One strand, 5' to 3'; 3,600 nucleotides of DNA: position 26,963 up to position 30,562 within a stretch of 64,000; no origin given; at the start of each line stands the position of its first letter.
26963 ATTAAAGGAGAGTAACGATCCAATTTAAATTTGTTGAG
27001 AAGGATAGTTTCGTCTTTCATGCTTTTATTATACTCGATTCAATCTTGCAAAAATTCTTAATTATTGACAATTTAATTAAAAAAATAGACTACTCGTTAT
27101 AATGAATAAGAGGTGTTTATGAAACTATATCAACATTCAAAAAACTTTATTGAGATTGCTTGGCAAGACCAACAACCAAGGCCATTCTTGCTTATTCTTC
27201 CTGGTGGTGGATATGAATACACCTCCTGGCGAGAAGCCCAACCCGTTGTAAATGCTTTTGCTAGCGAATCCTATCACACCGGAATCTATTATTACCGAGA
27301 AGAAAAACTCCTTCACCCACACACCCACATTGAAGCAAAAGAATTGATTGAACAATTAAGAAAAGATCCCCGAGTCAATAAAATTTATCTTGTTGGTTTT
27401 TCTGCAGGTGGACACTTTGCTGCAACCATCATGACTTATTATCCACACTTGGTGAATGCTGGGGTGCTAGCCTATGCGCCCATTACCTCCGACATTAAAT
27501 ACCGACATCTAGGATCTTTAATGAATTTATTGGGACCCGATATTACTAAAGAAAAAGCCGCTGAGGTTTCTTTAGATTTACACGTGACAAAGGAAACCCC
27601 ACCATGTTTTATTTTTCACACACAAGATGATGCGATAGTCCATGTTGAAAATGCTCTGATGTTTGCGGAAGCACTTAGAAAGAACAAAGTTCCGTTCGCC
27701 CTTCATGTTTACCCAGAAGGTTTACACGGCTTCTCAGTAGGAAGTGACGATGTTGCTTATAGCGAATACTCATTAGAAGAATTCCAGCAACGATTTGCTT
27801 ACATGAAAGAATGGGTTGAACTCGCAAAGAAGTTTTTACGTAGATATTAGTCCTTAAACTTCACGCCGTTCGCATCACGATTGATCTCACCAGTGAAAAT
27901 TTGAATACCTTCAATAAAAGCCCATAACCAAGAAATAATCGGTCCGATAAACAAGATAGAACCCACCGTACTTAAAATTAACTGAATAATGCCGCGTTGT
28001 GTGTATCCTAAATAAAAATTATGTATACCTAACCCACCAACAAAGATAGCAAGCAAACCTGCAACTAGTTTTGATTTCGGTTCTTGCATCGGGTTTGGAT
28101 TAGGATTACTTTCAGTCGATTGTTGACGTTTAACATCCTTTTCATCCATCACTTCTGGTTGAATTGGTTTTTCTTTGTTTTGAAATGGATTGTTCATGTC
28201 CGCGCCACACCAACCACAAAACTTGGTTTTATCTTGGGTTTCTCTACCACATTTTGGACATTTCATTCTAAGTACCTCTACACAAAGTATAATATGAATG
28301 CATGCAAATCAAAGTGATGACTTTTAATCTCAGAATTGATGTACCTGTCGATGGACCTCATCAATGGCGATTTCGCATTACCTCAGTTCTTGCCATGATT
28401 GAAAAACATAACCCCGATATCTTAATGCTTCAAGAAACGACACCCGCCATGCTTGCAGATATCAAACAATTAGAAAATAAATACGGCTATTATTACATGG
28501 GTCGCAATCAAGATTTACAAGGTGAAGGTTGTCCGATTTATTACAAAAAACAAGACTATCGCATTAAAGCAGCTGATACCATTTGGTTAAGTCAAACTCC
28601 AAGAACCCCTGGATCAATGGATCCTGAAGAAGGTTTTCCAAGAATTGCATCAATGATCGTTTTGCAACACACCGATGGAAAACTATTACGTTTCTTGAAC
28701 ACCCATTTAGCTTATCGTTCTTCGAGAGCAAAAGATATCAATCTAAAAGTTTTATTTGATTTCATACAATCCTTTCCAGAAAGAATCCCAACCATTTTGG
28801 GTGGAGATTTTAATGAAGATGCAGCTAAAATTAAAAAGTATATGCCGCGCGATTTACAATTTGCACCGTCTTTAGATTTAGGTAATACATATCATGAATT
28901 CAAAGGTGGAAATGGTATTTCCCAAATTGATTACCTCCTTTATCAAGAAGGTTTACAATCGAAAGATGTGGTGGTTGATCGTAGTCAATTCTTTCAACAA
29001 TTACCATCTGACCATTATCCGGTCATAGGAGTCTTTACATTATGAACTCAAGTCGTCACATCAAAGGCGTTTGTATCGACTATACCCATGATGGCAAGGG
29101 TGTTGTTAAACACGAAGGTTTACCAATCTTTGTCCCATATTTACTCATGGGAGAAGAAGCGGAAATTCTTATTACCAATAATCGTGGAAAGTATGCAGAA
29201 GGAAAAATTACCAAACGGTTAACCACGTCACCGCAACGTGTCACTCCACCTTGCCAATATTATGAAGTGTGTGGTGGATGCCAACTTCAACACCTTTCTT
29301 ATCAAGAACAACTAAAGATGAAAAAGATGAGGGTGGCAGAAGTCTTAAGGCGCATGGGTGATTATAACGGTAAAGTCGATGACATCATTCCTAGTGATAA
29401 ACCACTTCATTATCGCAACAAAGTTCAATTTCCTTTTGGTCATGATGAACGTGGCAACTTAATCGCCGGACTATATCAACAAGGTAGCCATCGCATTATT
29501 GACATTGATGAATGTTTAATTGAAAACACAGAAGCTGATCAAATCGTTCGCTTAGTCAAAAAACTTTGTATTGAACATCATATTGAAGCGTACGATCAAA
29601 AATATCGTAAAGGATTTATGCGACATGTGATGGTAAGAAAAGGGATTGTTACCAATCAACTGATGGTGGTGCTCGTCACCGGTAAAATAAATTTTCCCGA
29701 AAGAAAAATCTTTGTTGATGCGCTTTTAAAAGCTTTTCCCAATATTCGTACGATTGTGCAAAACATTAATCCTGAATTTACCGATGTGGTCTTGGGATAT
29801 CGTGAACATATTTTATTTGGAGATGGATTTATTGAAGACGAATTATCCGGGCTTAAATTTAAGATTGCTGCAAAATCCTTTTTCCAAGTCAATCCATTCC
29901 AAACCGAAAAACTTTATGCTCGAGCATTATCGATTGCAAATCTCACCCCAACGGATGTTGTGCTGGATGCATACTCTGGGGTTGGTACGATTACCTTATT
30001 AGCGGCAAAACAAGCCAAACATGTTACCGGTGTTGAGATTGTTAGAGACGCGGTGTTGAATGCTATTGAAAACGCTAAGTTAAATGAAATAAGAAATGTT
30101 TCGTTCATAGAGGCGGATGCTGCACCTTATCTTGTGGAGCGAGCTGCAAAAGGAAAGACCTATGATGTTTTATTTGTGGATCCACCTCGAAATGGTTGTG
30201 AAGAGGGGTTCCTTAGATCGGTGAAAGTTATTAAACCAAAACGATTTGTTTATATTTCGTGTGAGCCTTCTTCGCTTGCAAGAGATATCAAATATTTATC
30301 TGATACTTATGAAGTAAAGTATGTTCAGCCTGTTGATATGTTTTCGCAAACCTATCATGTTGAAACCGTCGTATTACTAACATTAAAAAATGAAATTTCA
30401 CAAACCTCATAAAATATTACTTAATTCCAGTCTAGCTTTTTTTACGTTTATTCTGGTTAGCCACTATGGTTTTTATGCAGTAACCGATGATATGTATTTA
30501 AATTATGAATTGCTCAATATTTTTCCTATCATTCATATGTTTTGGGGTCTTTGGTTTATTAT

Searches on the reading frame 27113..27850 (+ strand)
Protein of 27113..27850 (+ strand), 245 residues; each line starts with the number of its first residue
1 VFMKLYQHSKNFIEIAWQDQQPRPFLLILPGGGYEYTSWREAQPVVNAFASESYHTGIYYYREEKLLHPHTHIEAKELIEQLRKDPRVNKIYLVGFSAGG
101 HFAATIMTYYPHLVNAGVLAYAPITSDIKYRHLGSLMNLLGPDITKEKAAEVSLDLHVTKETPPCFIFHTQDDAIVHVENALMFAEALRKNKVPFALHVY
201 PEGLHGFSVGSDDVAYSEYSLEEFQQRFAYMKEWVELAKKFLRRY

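Call 11: search_protein_families(library=pfam, proteins=[window:27113-27850:+], max_evalue=0.01)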
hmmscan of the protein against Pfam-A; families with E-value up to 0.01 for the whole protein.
window:27113-27850:+ (245 aa): 8 families
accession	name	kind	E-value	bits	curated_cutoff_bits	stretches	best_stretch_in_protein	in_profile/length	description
PF00326.27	Peptidase_S9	-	1.3e-13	51.4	22.6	1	89-231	64-206/213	Prolyl oligopeptidase family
PF01738.24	DLH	-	4.5e-13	49.7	21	1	76-229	82-210/217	Dienelactone hydrolase family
PF20434.5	BD-FAE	-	2.3e-10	40.8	26.8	1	18-188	8-215/215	BD-FAE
PF12146.15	Hydrolase_4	-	2.9e-09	37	27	1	75-129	62-115/239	Serine aminopeptidase, S33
PF07859.19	Abhydrolase_3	-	7.6e-07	29.5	25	1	86-207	68-208/210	alpha/beta hydrolase fold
PF00561.26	Abhydrolase_1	-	0.00016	21.8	25.8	1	75-125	55-104/245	alpha/beta hydrolase fold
PF02230.22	Abhydrolase_2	-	0.001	19.4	23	0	75-120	90-135/217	Phospholipase/Carboxylesterase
PF12697.13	Abhydrolase_6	-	0.0067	17.5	26.3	0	26-129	1-100/217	Alpha/beta hydrolase family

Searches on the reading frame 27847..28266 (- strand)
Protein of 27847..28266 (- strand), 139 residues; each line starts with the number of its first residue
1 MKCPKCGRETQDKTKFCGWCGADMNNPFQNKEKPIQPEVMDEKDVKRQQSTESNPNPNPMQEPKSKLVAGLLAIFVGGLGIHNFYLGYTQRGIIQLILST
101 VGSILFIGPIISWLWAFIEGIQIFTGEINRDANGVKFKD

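Call 11: search_protein_families(library=pfam, proteins=[window:27847-28266:-], max_evalue=0.01)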
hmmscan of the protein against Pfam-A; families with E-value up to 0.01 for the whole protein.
window:27847-28266:- (139 aa): 4 families
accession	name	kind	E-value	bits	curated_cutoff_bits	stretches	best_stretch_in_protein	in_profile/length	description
PF05154.21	TM2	-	1.1e-15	57.9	27.9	1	63-113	2-50/51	TM2 domain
PF24460.1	DUF7575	-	6e-07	29.2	28.5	1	2-23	5-26/28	Domain of unknown function (DUF7575)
PF13240.11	Zn_Ribbon_1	-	1.4e-05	25.2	25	1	2-23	1-22/23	zinc-ribbon domain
PF12773.13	DZR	-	1.5e-05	25.5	27.3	1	3-25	1-23/45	Double zinc ribbon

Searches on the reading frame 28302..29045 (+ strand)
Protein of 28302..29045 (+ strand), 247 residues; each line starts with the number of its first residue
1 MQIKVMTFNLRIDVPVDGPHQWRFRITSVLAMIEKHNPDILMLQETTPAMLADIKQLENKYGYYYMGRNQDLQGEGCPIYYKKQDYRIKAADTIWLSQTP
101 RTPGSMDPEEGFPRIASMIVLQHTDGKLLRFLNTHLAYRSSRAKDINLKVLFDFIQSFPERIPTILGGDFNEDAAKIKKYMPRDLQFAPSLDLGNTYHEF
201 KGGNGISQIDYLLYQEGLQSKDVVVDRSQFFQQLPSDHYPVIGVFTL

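Call 11: search_protein_families(library=pfam, proteins=[window:28302-29045:+], max_evalue=0.01)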
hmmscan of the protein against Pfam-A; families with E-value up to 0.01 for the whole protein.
window:28302-29045:+ (247 aa): 2 families
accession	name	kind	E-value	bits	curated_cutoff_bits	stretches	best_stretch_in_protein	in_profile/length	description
PF03372.29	Exo_endo_phos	-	3.7e-16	60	24.5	1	6-238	1-225/225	Endonuclease/Exonuclease/phosphatase family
PF14529.12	Exo_endo_phos_2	-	0.0034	17.7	27.4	0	135-241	4-116/117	Endonuclease-reverse transcriptase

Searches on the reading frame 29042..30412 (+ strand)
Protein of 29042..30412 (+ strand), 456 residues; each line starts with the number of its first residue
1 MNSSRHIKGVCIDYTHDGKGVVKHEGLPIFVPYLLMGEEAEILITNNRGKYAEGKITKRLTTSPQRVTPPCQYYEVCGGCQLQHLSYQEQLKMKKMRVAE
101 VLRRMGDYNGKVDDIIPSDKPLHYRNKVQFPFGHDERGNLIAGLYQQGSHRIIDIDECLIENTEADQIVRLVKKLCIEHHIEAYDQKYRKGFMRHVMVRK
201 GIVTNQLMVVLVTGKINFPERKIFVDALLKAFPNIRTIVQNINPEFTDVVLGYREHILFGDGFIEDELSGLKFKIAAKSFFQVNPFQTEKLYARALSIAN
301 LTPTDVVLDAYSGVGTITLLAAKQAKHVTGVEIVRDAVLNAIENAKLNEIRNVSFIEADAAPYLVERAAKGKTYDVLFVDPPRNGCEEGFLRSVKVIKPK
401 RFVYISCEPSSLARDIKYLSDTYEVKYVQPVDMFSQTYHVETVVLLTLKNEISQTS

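Call 11: search_protein_families(library=pfam, proteins=[window:29042-30412:+], max_evalue=0.01)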
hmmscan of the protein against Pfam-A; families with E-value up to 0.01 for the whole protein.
window:29042-30412:+ (456 aa): 15 families
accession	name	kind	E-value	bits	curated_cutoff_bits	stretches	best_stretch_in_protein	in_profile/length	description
PF05958.17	tRNA_U5-meth_tr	-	6.7e-25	88.3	23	1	87-447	2-355/357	tRNA (Uracil-5-)-methyltransferase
PF03602.21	Cons_hypoth95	-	1.2e-08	35.3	24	1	303-426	41-172/182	Conserved hypothetical protein 95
PF13847.12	Methyltransf_31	-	2e-08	34.4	27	1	305-380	5-81/145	Methyltransferase domain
PF00398.26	RrnaAD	-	2e-08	34.1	24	1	278-361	5-86/263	Ribosomal RNA adenine dimethylase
PF02475.24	TRM5-TYW2_MTfase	-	6.6e-06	26.6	28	1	297-361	30-97/164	TRM5/TYW2 methyltransferase domain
PF09445.16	Methyltransf_15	-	1.6e-05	25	22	1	306-386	3-84/165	RNA cap guanine-N2 methyltransferase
PF13649.12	Methyltransf_25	-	3.9e-05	24.7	27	1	307-364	1-59/97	Methyltransferase domain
PF01938.26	TRAM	-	0.00028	21.1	21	1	16-56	17-60/61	TRAM domain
PF05175.20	MTS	-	0.0004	20.5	23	1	304-382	32-107/170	Methyltransferase small domain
PF02390.23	Methyltransf_4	-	0.00087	19.2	24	1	306-376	4-76/173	Putative methyltransferase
PF01555.25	N6_N4_Mtase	-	0.002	18.5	26.7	1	301-338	179-216/221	DNA methylase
PF08123.19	DOT1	-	0.0041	17.1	23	1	294-348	33-89/205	Histone methylation protein DOT1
PF01135.25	PCMT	-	0.0048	17.1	20.3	1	290-361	60-134/210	Protein-L-isoaspartate(D-aspartate) O-methyltransferase (PCMT)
PF02005.22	TRM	-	0.007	16.1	27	0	307-391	53-136/376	N2,N2-dimethylguanosine tRNA methyltransferase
PF06325.19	PrmA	-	0.0073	16.3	22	0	302-356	160-215/296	Ribosomal protein L11 methyltransferase (PrmA)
